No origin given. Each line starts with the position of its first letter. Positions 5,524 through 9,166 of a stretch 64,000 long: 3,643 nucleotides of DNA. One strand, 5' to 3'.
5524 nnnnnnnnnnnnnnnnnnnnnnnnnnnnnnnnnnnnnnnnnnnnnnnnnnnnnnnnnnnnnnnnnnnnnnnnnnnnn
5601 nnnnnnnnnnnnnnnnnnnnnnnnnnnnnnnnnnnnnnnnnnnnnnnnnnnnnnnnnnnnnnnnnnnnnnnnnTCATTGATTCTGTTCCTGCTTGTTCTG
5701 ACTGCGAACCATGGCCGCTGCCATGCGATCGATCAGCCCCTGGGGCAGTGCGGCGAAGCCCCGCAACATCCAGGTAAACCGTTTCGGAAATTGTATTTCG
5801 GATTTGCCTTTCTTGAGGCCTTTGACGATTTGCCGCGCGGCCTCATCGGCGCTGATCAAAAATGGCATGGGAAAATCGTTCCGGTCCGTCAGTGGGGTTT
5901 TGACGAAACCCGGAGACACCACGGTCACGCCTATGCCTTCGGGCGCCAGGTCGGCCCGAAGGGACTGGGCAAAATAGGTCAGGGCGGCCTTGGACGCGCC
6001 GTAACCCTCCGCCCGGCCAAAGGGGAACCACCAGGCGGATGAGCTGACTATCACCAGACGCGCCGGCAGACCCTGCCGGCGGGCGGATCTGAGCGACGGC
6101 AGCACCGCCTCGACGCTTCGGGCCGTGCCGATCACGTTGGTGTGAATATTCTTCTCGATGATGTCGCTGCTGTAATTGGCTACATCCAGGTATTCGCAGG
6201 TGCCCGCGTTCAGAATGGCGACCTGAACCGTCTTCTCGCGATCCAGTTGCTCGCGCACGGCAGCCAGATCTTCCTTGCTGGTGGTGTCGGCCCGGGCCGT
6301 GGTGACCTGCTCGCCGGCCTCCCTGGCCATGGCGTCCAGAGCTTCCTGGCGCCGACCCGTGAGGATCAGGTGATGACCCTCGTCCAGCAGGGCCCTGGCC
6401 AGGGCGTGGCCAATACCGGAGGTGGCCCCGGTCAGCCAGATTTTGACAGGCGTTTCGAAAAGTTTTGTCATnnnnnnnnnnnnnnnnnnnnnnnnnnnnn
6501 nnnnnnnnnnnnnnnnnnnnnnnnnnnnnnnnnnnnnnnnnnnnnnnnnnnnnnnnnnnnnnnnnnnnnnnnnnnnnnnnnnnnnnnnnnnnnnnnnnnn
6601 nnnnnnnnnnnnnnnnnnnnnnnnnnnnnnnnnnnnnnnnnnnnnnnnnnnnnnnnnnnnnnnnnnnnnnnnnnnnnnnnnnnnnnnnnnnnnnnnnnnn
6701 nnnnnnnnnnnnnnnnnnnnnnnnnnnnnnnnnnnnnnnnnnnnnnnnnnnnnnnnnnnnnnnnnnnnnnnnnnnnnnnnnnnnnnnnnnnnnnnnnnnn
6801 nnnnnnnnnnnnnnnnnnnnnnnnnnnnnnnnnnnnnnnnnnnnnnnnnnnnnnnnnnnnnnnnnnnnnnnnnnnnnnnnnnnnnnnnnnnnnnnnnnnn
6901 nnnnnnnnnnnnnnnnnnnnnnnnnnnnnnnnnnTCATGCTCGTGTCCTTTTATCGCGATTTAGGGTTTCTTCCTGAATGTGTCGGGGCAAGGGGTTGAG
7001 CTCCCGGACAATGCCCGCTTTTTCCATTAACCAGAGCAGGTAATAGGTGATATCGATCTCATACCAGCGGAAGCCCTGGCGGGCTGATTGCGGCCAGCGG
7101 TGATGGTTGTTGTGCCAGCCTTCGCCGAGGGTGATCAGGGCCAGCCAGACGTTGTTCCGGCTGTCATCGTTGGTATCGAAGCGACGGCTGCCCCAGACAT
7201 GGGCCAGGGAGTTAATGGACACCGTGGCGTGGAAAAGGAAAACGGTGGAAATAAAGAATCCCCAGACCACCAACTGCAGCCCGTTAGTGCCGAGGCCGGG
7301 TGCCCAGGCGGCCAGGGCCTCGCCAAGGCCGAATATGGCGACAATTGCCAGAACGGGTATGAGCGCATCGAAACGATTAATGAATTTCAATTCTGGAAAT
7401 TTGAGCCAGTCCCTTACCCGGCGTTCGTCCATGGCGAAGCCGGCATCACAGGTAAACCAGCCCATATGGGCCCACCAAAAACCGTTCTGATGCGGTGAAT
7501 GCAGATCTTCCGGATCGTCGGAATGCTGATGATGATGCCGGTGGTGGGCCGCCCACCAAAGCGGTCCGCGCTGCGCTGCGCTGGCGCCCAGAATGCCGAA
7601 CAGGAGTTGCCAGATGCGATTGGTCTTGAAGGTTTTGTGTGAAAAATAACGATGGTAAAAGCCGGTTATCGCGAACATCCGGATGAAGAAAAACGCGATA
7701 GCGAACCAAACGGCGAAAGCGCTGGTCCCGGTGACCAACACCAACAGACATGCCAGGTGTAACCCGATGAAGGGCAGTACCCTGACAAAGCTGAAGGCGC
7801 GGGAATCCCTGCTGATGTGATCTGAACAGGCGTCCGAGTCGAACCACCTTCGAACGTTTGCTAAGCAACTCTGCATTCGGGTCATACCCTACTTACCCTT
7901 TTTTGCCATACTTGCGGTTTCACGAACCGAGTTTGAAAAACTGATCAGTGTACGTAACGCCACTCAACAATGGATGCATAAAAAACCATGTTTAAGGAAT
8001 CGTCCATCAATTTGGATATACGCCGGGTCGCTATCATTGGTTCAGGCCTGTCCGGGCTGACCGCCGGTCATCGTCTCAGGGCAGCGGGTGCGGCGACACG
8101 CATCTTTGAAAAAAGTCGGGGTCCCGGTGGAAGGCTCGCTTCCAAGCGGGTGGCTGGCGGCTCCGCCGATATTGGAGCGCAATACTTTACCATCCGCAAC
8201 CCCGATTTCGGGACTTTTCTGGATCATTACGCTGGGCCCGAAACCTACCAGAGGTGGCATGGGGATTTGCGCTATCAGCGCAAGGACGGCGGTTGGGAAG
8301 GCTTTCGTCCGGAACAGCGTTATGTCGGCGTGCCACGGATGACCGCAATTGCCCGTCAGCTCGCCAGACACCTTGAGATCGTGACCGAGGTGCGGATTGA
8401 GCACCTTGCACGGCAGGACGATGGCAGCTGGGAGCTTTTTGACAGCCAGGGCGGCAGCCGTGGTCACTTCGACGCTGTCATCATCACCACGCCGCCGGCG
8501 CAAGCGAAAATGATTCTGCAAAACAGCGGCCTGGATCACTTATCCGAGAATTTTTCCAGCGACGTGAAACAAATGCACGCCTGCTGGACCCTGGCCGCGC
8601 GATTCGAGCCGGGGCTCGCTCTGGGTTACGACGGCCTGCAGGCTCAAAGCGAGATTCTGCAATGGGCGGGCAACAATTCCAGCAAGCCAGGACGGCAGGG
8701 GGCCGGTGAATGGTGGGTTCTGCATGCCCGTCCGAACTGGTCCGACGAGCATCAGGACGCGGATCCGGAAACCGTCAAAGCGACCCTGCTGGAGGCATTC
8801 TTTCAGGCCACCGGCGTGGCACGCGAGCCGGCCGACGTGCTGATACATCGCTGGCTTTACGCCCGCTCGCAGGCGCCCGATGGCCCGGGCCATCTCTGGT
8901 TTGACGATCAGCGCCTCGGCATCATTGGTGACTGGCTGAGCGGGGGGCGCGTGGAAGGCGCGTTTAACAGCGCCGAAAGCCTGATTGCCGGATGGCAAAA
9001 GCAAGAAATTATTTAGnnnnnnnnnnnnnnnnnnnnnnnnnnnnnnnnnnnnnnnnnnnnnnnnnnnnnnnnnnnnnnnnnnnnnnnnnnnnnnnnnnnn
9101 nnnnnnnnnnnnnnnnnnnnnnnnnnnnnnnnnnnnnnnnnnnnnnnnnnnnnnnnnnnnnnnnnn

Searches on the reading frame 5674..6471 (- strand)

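Call 55: search_protein_families(library=ncbifam, proteins=[window:5674-6471:-], max_evalue=1e-10)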
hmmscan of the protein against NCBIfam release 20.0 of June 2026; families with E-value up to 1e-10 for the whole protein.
window:5674-6471:- (265 aa): 159 families (the best 25 are shown)
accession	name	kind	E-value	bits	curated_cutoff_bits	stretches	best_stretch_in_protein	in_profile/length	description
NF004765.0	PRK06101.1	equivalog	7.6e-59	198.8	406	1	11-255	4-239/241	SDR family oxidoreductase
NF005437.0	PRK07024.1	equivalog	1.5e-44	152.4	266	1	8-261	4-257/259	SDR family oxidoreductase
NF004526.0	PRK05872.1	subfamily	6e-33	114.2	276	1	13-261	15-271/297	short-chain dehydrogenase/reductase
NF004825.0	PRK06181.1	equivalog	2.8e-31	108.8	215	1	11-258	9-266/268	SDR family oxidoreductase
NF006099.0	PRK08251.1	equivalog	9.4e-31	106.9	253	1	10-250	6-249/250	SDR family oxidoreductase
NF005075.0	PRK06500.1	equivalog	1.3e-30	106.6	336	1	11-200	9-193/249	SDR family oxidoreductase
NF006565.0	PRK09072.1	equivalog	1e-29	103.9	238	1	10-225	7-224/265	SDR family oxidoreductase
NF005559.1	PRK07231.1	subfamily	1.1e-29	103.6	215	1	13-196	9-192/249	glucose 1-dehydrogenase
NF005489.0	PRK07102.1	equivalog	1.6e-29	103.2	267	1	10-250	3-241/243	SDR family oxidoreductase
NF005881.0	PRK07832.1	equivalog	8.1e-29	100.7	296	1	10-197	11-200/287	SDR family oxidoreductase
NF006118.0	PRK08264.1-4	subfamily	5.1e-28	98.2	279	1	11-230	8-218/244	SDR family oxidoreductase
NF006073.0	PRK08219.1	equivalog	2.6e-27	96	218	1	13-195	8-179/227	SDR family oxidoreductase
NF005672.0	PRK07454.1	equivalog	4.9e-27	94.7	234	1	10-219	8-221/241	SDR family oxidoreductase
NF005594.0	PRK07326.1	equivalog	8e-27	94.3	271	1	12-216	10-213/237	SDR family oxidoreductase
NF004824.0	PRK06180.1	subfamily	8.3e-27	94.1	298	1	11-197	7-190/279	oxidoreductase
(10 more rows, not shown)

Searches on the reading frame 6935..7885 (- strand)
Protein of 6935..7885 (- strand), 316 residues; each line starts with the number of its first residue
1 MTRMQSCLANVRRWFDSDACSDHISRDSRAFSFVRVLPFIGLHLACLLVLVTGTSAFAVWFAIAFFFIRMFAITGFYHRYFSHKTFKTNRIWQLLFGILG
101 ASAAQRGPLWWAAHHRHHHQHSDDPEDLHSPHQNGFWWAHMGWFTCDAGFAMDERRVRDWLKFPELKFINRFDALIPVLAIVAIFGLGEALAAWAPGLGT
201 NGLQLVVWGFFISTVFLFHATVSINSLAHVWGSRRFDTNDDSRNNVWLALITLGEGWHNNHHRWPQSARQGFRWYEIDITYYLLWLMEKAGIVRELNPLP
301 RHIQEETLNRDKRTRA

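Call 55: search_protein_families(library=ncbifam, proteins=[window:6935-7885:-], max_evalue=1e-10)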
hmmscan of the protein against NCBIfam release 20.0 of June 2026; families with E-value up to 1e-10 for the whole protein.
window:6935-7885:- (316 aa): 1 family
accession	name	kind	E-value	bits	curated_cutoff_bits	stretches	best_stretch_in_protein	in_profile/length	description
NF049918.1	DesA_fam_desat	equivalog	3e-24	85.9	400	1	205-300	150-244/385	DesA family fatty acid desaturase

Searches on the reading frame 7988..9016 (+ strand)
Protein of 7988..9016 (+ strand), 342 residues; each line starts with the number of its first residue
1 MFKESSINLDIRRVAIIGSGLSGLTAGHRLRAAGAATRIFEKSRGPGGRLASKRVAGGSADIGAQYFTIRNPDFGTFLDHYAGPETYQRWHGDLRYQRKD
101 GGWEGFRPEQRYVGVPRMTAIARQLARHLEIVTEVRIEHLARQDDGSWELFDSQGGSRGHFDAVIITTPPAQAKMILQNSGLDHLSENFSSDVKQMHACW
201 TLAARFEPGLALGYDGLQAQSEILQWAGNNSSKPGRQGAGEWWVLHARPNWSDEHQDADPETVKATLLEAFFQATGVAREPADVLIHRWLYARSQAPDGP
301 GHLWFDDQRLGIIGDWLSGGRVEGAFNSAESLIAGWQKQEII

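Call 55: search_protein_families(library=ncbifam, proteins=[window:7988-9016:+], max_evalue=1e-10)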
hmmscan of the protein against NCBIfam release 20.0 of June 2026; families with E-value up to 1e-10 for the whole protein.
window:7988-9016:+ (342 aa): 2 families
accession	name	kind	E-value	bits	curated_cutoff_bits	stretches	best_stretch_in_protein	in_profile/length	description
NF008841.0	PRK11883.1-1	equivalog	1.3e-16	60.6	517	0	12-80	4-75/453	protoporphyrinogen oxidase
TIGR03467.1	HpnE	equivalog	8.2e-13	48.4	283.05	0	14-102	1-91/430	hydroxysqualene dehydroxylase HpnE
